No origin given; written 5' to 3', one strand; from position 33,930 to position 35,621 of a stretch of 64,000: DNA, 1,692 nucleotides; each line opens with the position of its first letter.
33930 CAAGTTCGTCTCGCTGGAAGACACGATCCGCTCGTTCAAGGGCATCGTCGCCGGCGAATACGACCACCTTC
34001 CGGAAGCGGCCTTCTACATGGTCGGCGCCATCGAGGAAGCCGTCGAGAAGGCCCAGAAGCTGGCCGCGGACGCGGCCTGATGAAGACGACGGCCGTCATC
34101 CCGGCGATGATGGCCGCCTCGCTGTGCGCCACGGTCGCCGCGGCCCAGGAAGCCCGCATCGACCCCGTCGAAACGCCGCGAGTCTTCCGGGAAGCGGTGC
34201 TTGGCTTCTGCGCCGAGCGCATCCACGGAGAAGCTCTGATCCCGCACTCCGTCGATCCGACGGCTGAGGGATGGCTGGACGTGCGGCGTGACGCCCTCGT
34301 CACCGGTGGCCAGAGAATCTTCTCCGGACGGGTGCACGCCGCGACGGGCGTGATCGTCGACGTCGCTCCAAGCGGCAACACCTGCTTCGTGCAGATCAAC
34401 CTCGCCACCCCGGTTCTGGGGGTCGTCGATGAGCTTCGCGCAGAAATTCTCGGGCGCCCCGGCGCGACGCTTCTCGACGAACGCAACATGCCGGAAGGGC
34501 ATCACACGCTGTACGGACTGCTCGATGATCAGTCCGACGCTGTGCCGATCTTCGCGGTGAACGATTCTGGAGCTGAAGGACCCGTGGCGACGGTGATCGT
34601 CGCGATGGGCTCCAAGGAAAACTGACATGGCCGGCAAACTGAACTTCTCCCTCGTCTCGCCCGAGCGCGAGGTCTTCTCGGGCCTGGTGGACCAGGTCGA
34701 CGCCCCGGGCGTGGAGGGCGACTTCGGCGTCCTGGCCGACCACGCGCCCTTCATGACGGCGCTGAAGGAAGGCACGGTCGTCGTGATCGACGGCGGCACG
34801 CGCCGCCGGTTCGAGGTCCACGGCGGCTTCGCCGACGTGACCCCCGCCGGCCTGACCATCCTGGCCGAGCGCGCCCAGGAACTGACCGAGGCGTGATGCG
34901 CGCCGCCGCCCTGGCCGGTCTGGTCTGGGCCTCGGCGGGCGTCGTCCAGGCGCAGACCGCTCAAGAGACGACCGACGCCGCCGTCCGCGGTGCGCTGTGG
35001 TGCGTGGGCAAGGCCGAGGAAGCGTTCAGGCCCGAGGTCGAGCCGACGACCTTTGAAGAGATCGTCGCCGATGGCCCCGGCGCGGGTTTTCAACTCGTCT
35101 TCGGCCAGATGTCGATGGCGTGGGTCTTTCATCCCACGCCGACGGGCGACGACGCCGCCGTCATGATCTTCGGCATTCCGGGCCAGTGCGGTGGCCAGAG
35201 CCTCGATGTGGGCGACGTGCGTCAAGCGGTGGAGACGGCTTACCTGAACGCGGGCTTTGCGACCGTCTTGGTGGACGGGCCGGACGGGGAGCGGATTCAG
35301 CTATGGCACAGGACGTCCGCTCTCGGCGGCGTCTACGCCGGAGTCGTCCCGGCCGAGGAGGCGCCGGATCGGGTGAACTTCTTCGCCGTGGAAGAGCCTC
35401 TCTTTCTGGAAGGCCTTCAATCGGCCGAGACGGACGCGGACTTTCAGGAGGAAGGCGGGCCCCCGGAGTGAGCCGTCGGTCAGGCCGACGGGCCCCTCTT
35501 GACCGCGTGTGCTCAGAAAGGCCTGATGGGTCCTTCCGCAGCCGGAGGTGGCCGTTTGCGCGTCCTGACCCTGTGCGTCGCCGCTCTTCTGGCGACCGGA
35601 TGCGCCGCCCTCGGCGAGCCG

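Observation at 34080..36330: Uncharacterised exported proteins woven into and after atpD-atpC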

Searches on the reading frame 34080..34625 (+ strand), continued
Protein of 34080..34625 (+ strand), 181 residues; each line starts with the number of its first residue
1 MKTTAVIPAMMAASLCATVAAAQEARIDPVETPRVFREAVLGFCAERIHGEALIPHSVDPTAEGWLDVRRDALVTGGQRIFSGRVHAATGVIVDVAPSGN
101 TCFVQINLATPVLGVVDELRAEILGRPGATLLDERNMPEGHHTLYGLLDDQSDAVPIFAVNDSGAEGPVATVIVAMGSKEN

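Call 65: list_cluster_members(proteins=[L013:1283-1684:+, L017:1860-2267:+, L012:1196-1465:+, L015:553-828:+, P0021, P0032, P0024, P0020, P0028, P0027])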
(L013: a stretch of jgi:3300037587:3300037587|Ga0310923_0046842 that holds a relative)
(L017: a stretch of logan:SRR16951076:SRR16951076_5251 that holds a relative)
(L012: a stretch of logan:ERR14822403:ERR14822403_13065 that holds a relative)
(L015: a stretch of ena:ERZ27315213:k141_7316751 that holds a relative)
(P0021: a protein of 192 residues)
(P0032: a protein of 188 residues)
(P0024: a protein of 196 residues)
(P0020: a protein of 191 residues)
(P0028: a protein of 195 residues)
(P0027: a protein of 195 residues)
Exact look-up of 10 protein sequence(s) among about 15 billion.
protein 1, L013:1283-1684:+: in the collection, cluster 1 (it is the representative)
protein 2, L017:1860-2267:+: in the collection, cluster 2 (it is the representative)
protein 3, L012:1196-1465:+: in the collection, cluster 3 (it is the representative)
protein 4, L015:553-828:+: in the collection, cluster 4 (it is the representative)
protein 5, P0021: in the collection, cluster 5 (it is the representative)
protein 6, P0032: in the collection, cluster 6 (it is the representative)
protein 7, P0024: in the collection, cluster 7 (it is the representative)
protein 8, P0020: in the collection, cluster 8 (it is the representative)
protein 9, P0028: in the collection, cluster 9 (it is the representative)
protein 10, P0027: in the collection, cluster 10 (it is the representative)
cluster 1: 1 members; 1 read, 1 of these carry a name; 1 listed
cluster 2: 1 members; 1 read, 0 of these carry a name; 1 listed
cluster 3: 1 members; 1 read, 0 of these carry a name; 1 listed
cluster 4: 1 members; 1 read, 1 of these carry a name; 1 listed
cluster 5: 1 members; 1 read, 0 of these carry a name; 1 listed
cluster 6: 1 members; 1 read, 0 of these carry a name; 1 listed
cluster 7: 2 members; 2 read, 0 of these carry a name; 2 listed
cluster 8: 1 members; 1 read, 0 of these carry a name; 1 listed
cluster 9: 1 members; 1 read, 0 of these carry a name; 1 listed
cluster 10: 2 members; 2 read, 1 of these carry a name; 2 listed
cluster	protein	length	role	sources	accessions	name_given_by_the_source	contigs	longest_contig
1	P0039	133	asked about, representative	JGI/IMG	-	F-type H+-transporting ATPase subunit epsilon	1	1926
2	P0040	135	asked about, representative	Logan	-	-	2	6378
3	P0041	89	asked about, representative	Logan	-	-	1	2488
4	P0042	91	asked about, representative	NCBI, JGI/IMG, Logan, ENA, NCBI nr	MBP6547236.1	MAG: ATP synthase F1 subunit epsilon [Phenylobacterium sp.] | F-type H+-transporting ATPase subunit epsilon | ATP synthase F1 subunit epsilon [Phenylobacterium sp.]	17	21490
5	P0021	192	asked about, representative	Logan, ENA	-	-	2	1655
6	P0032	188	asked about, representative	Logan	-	-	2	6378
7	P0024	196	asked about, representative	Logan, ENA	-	-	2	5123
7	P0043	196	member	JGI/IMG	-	-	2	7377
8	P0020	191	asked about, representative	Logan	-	-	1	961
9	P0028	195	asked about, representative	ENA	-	-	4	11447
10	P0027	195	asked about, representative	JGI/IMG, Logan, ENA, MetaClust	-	\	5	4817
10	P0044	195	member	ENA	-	-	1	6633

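Call 70: search_protein_families(library=pfam, alignment_id=A3, max_evalue=0.1)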
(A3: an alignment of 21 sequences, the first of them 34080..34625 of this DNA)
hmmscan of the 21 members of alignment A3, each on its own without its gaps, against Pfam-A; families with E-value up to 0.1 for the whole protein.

A. member 1, window:34080-34625:+ (181 aa): 0 families

B. families by the number of members that match (of 21 scanned): 4 families
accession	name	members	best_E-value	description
PF19920.4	bpX4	1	0.014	MoxR-vWA-beta-propeller ternary system domain bpX4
PF23493.1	CysS_C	1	0.017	Cysteinyl-tRNA ligase anticodon binding domain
PF22953.2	SpnB_Rossmann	1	0.026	Polyketide synthase extender module SpnB, Rossmann fold domain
PF13605.11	DUF4141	1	0.083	Domain of unknown function (DUF4141)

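Call 71: search_protein_families(library=pfam, proteins=[L017:264-818:+, L017:1381-1848:+, L012:640-1203:+, L020:1503-2204:+, L020:2904-3419:+, L020:3452-4015:+, L001:2096-2686:+, L004:7476-7823:+, P0025, P0034], max_evalue=0.1)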
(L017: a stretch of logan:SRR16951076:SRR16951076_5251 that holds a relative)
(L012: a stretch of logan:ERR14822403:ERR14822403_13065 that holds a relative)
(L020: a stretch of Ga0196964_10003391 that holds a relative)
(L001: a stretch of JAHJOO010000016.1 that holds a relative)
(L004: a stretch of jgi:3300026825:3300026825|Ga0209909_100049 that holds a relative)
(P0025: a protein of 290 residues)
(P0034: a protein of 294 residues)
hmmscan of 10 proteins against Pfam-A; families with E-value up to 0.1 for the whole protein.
L017:264-818:+ (184 aa): 0 families

L017:1381-1848:+ (155 aa): 0 families

L012:640-1203:+ (187 aa): 0 families

L020:1503-2204:+ (233 aa): 1 family
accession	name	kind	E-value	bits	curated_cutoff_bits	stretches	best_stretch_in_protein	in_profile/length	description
PF05305.19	DUF732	-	0.019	15.8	22.4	0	101-142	24-63/72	Protein of unknown function (DUF732)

L020:2904-3419:+ (171 aa): 0 families

L020:3452-4015:+ (187 aa): 0 families

L001:2096-2686:+ (196 aa): 0 families

L004:7476-7823:+ (115 aa): 0 families

P0025 (290 aa): 0 families

P0034 (294 aa): 0 families

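Call 72: search_solved_structures(query=A3, max_evalue=10)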
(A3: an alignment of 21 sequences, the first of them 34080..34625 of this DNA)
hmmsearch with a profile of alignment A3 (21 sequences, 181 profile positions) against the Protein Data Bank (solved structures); distinct sequences matched with E-value up to 10: 2.
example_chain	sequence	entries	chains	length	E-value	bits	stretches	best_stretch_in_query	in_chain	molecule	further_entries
8qod_C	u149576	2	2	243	0.54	13.1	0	34-68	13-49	Tissue factor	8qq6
4or1_A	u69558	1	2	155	0.93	12.3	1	50-99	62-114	Invasin homolog AafB, Major fimbrial subunit of aggregative adherence fimbria II AafA chim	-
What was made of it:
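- On Mog1p/PsbP-like fold (DcrB/DUF1795, PsbP, LpqN): A profile search against PDB sequences found nothing (call 72).
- Tried and rejected: A profile search against PDB sequences (call 72).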

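Call 75: find_encoding_contigs(protein=P0028, flank=5000, max_places=2)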
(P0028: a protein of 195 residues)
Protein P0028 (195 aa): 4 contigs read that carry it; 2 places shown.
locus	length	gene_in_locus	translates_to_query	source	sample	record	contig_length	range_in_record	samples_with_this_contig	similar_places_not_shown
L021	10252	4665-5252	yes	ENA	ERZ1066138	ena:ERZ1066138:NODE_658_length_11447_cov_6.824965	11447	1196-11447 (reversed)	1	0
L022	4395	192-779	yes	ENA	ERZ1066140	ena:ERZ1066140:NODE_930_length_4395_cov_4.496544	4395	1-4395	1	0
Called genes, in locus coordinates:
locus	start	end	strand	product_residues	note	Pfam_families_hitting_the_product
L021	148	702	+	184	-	PF00213:OSCP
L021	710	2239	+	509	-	PF02874:ATP-synt_ab_N, PF00006:ATP-synt_ab, PF00306:ATP-synt_ab_C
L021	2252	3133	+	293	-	PF00231:ATP-synt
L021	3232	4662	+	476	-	PF02874:ATP-synt_ab_N, PF00006:ATP-synt_ab, PF22919:ATP-synt_VA_C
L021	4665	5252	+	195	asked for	-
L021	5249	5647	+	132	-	PF02823:ATP-synt_DE_N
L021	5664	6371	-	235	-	PF00849:PseudoU_synth_2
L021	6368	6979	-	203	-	PF00440:TetR_N, PF16859:TetR_C_11, PF16925:TetR_C_13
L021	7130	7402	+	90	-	-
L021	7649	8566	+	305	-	PF03547:Mem_trans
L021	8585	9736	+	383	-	-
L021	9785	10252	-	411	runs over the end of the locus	PF01471:PG_binding_1 (faint)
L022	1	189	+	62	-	?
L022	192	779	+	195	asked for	-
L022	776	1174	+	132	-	PF02823:ATP-synt_DE_N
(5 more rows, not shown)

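Call 76: find_encoding_contigs(protein=P0044, flank=5000, max_places=2)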
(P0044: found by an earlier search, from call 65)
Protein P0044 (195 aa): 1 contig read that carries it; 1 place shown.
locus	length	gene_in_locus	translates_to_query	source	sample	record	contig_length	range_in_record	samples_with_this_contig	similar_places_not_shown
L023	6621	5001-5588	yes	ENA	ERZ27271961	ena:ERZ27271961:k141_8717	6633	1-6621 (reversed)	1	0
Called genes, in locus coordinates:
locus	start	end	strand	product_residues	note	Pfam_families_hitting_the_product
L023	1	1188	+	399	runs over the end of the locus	?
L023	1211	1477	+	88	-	PF00231:ATP-synt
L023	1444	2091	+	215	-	PF00231:ATP-synt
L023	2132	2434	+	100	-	PF22513:FitA-like_RHH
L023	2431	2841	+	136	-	PF01850:PIN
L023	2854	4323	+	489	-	PF02874:ATP-synt_ab_N, PF00006:ATP-synt_ab, PF22919:ATP-synt_VA_C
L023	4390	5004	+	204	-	-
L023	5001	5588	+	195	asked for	-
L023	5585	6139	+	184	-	-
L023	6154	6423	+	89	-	PF02823:ATP-synt_DE_N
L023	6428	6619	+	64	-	?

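Call 77: find_encoding_contigs(protein=P0034, flank=5000, max_places=2)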
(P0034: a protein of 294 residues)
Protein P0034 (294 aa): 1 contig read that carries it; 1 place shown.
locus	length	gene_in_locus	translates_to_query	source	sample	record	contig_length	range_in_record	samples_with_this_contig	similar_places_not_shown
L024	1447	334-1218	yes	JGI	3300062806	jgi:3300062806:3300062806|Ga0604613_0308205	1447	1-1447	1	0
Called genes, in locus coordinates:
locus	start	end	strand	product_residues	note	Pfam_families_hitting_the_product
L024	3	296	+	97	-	?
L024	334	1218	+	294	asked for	-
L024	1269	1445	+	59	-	?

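Call 88: search_protein_families(library=padloc, proteins=[window:34080-34625:+], max_evalue=0.01)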
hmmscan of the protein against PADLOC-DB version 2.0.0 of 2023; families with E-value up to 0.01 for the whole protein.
window:34080-34625:+ (181 aa): 0 families

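Call 89: search_protein_families(library=phrogs, proteins=[window:34080-34625:+], max_evalue=0.01)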
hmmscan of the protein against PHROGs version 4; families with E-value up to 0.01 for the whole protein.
window:34080-34625:+ (181 aa): 0 families

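Call 90: search_dna_similar(query=window:34080-34625:+, collection=plasmids, mode=protein, max_evalue=0.001, max_rows=10)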
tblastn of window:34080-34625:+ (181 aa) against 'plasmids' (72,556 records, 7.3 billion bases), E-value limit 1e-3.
No match.
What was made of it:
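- Tried and rejected: tblastn against plasmids (call 90).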

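Call 96: fold_search(model_id=the predicted structure, library=viral)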
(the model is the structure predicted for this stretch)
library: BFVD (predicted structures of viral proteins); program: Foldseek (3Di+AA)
matches with E <= 10: 1064; with E <= 0.001: 0
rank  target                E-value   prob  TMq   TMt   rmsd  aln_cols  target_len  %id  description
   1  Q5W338                6.5e-03  1.00  0.29  0.49   4.3        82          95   12  Uncharacterized protein [Sulfolobus islandicus rod-shaped virus 1]
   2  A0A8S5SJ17            8.2e-03  0.97  0.39  0.20   8.7       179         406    9  Host cell surface-exposed lipoprotein [Siphoviridae sp. ctvhu9]
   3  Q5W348                1.4e-02  1.00  0.29  0.48   4.5        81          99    7  Uncharacterized protein [Sulfolobus islandicus rod-shaped virus 1]
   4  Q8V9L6                1.7e-02  1.00  0.29  0.41   4.3        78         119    4  Uncharacterized protein [Sulfolobus islandicus rod-shaped virus 2]
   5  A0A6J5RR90            1.7e-02  0.75  0.28  0.27  19.3       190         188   11  Lipoprotein [uncultured Caudovirales phage]
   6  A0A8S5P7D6            2.0e-02  0.96  0.34  0.47  19.4       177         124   10  Lipoprotein [Siphoviridae sp. ctmYS12]
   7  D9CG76                2.8e-02  0.60  0.26  0.27  12.4       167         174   10  (no name in the UniProt tables at hand)
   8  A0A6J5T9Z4            3.2e-02  0.35  0.16  0.19  10.1       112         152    5  PaaI HGG motif-containing thioesterase, possibly involved in aromatic compounds catabolism [uncultured Caudovirales phage]
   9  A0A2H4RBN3            4.5e-02  0.82  0.24  0.34   6.8        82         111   11  Uncharacterized protein [Sulfolobus ellipsoid virus 1]
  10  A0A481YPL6            4.7e-02  0.85  0.28  0.18   5.7        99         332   16  3'-5' exonuclease [Pithovirus LCDPAC01]
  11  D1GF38                5.3e-02  0.47  0.21  0.33   6.0        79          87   14  Uncharacterized protein [Sulfolobus spindle-shaped virus 6]
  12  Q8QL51                6.3e-02  0.92  0.28  0.45   5.2        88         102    7  Uncharacterized protein 102 [Sulfolobus islandicus rod-shaped virus 1]
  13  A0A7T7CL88            7.0e-02  0.97  0.29  0.49   3.2        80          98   11  Uncharacterized protein [Vibrio phage PH669]
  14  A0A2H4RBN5            7.0e-02  0.15  0.19  0.23  14.4       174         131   13  Uncharacterized protein [Sulfolobus ellipsoid virus 1]
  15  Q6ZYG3                7.5e-02  0.33  0.24  0.25  16.8       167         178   10  Uncharacterized protein [Pyrobaculum spherical virus (isolate United States/Yellowstone)]
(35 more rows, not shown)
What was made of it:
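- Tried and rejected: Foldseek against viral structures (call 96).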

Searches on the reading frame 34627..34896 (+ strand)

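Call 3: search_protein_families(library=pfam, proteins=[window:34627-34896:+], max_evalue=1)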
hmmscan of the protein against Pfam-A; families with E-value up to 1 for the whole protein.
window:34627-34896:+ (89 aa): 1 family
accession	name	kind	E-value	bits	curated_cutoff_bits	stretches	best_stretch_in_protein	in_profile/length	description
PF02823.21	ATP-synt_DE_N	-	6.9e-26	90.5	27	1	5-83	1-80/80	ATP synthase, Delta/Epsilon chain, beta-sandwich domain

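Call 4: search_protein_families(library=ncbifam, proteins=[window:34627-34896:+], max_evalue=1)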
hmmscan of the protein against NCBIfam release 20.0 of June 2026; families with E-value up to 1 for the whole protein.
window:34627-34896:+ (89 aa): 20 families
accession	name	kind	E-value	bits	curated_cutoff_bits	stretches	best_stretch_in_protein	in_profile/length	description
NF009983.0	PRK13449.1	equivalog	1e-38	131.5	106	1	3-85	2-86/88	ATP synthase F1 subunit epsilon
NF001851.0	PRK00571.2-4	equivalog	1.5e-30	106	131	1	1-88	1-89/135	F0F1 ATP synthase subunit epsilon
NF009982.0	PRK13448.1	equivalog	1.2e-27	96.6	146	1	4-87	3-86/135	F0F1 ATP synthase subunit epsilon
NF011323.0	PRK14736.1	subfamily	1.7e-25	89.5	145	1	4-88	3-88/133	F0F1 ATP synthase subunit epsilon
NF009980.0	PRK13446.1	equivalog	5.1e-24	84.7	129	1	1-86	1-86/136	F0F1 ATP synthase subunit epsilon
TIGR01216.1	ATP_synt_epsi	equivalog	5.3e-22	78.2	67.25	1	5-88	2-86/130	ATP synthase F1 subunit epsilon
NF009977.0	PRK13442.1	equivalog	1.1e-19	70.4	80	1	4-86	5-88/102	F0F1 ATP synthase subunit epsilon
NF009978.0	PRK13443.1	equivalog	1.2e-19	70.9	148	1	1-88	1-88/136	F0F1 ATP synthase subunit epsilon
NF001847.0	PRK00571.1-4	equivalog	1.3e-17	63.7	135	1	5-85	4-88/139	F0F1 ATP synthase subunit epsilon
NF011322.0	PRK14735.1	equivalog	7.4e-17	61.5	202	1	7-88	5-89/139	F0F1 ATP synthase subunit epsilon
NF001852.0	PRK00571.2-5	equivalog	1.6e-14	54.2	145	1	6-84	5-85/124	F0F1 ATP synthase subunit epsilon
NF009979.0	PRK13444.1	equivalog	3.6e-14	53.2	163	1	1-83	2-84/127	F0F1 ATP synthase subunit epsilon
NF001846.0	PRK00571.1-3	equivalog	6.5e-11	42.5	132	1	4-85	3-85/137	F0F1 ATP synthase subunit epsilon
NF009984.0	PRK13450.1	equivalog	1e-09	38.4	164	1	1-83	1-84/133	F0F1 ATP synthase subunit epsilon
NF009986.0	PRK13452.1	equivalog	1.1e-07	32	207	1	5-86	6-90/145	F0F1 ATP synthase subunit epsilon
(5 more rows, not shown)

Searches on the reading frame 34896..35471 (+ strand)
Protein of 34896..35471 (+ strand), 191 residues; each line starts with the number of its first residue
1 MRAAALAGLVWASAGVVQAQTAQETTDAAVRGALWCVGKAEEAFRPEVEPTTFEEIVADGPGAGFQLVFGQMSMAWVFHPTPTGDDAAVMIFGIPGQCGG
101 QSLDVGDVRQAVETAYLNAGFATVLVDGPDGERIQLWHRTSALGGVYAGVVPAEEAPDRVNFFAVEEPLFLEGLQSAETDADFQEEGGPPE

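Call 3: search_protein_families(library=pfam, proteins=[window:34896-35471:+], max_evalue=1)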
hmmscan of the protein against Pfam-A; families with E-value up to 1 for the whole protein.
window:34896-35471:+ (191 aa): 1 family
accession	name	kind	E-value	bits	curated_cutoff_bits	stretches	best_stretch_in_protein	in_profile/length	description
PF19870.4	DUF6343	-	0.27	12.1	27.2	1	5-37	21-53/82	Family of unknown function (DUF6343)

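Call 4: search_protein_families(library=ncbifam, proteins=[window:34896-35471:+], max_evalue=1)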
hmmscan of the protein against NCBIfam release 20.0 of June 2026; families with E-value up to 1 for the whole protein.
window:34896-35471:+ (191 aa): 0 families

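Call 11: find_homologous_proteins(query=window:34896-35471:+)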
Query window:34896-35471:+ (191 aa): 6 proteins with E <= 0.001 among 572 candidates.
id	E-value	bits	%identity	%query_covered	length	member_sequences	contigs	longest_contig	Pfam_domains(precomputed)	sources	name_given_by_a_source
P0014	4.6e-121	420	100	100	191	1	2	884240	-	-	-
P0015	1.8e-98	346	82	100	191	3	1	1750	-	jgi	jgi:hypothetical protein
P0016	1.2e-85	304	74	100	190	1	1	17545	-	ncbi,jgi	-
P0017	9.3e-77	275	70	97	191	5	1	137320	-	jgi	jgi:hypothetical protein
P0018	2.7e-44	169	80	53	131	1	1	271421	-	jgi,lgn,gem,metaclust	metaclust:\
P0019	2.3e-5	42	35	82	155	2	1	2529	-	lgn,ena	-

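Call 47: predict_structure(alignment_id=A2)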
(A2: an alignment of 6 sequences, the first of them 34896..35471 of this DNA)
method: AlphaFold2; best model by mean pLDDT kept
length: 191 residues; sequences in the alignment: 6
mean_pLDDT: 80.3   pTM: 0.76
mean pLDDT of the five models: 80.3, 80.0, 79.2, 78.4, 74.2
residues with pLDDT >= 90: 74; 70-90: 70; 50-70: 31; < 50: 16
segments of 3 or more residues with pLDDT < 50: 1-6, 11-13, 187-191
pLDDT, mean of each block of 10 residues (from residue 1): 47 53 91 94 78 78 86 80 74 91 90 97 87 90 91 88 92 72 51 41
secondary structure, 60 per line:
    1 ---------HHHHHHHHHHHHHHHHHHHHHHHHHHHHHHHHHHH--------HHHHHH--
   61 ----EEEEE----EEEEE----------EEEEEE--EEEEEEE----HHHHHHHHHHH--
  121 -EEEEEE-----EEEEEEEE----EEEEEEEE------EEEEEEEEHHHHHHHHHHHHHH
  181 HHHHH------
elements in order: H10-44 H53-58 E65-69 E74-78 E89-94 E97-103 H108-118 E122-127 E133-140 E145-152 E159-166 H167-185
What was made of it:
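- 34896..35471 (+): ORF2: 191-aa exported protein, with the same predicted order of helices and strands as ORF1. AlphaFold pLDDT 80.3 (call 47).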

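Call 55: fold_search(model_id=the predicted structure, library=pdb)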
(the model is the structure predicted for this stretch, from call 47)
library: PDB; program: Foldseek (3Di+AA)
matches with E <= 10: 869; with E <= 0.001: 0
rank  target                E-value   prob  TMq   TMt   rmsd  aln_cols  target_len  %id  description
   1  6xrb_A                2.3e-02  0.66  0.26  0.31   8.8       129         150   17  Crystal structure of SciW from Salmonella typhimurium (released 2020-12-30)
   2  8jan_A                2.5e-02  0.12  0.13  0.11  22.5       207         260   14  In situ structures of the ultra-long extended tail of Myoviridae phage P1 (released 2023-06-21)
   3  6xrr_H                2.8e-02  0.63  0.25  0.30   8.0       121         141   16  Structure of SciW bound to the Rhs1 Transmembrane Domain from Salmonella typhimurium (released 2020-12-30)
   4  6kac_P                3.1e-02  0.47  0.25  0.25  12.3       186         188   10  Cryo-EM structure of the C2S2-type PSII-LHCII supercomplex from Chlamydomonas reihardtii (released 2019-10-23)
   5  1tu1_A                3.9e-02  0.77  0.29  0.35   8.5       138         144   16  Crystal Structure of Protein of Unknown Function PA94 from Pseudomonas aeruginosa, Putative Regulator (released 2004-08-03)
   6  9mvg_D                5.6e-02  0.51  0.26  0.32   7.5       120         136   15  Structure of SciW variant L66A bound to the Rhs1 transmembrane domain (released 2026-01-28)
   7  9mvg_E                6.3e-02  0.51  0.25  0.31   7.7       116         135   16  Structure of SciW variant L66A bound to the Rhs1 transmembrane domain (released 2026-01-28)
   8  4luq_C                7.5e-02  0.21  0.18  0.24  11.5       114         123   10  Crystal structure of virulence effector Tse3 in complex with neutralizer Tsi3 (released 2013-09-18)
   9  6l1d_A                9.4e-02  0.15  0.17  0.16  16.1       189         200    7  Structure of human StAR-related lipid transfer protein 4 (released 2019-10-30)
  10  6xrb_B                1.0e-01  0.41  0.26  0.31   7.6       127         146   16  Crystal structure of SciW from Salmonella typhimurium (released 2020-12-30)
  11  9mvg_A                1.1e-01  0.33  0.24  0.29   8.1       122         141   17  Structure of SciW variant L66A bound to the Rhs1 transmembrane domain (released 2026-01-28)
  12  7vnh_A                1.1e-01  0.11  0.10  0.14  13.4        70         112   14  drosophlia AHR PAS-B domain bound by the antagonist alpha-naphthoflavone (released 2022-04-13)
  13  6xrr_D                1.3e-01  0.28  0.23  0.27   8.1       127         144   16  Structure of SciW bound to the Rhs1 Transmembrane Domain from Salmonella typhimurium (released 2020-12-30)
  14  1jss_A                1.4e-01  0.16  0.18  0.18  17.5       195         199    8  Crystal structure of the Mus musculus cholesterol-regulated START protein 4 (StarD4). (released 2002-04-10)
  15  2m4f_MODEL_1_A        1.4e-01  0.15  0.16  0.19  14.5       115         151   10  Solution Structure of Outer surface protein E (released 2013-05-15)
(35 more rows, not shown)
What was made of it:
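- On Mog1p/PsbP-like fold (DcrB/DUF1795, PsbP, LpqN): ORF2 model: SciW, PsbP, PA94, LpqN and DcrB give E 0.02-0.3 (call 55).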

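Call 88: search_protein_families(library=padloc, proteins=[window:34896-35471:+], max_evalue=0.01)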
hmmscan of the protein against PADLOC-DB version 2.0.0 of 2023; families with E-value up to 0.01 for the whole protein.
window:34896-35471:+ (191 aa): 0 families

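Call 89: search_protein_families(library=phrogs, proteins=[window:34896-35471:+], max_evalue=0.01)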
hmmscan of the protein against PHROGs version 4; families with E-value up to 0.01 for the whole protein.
window:34896-35471:+ (191 aa): 0 families
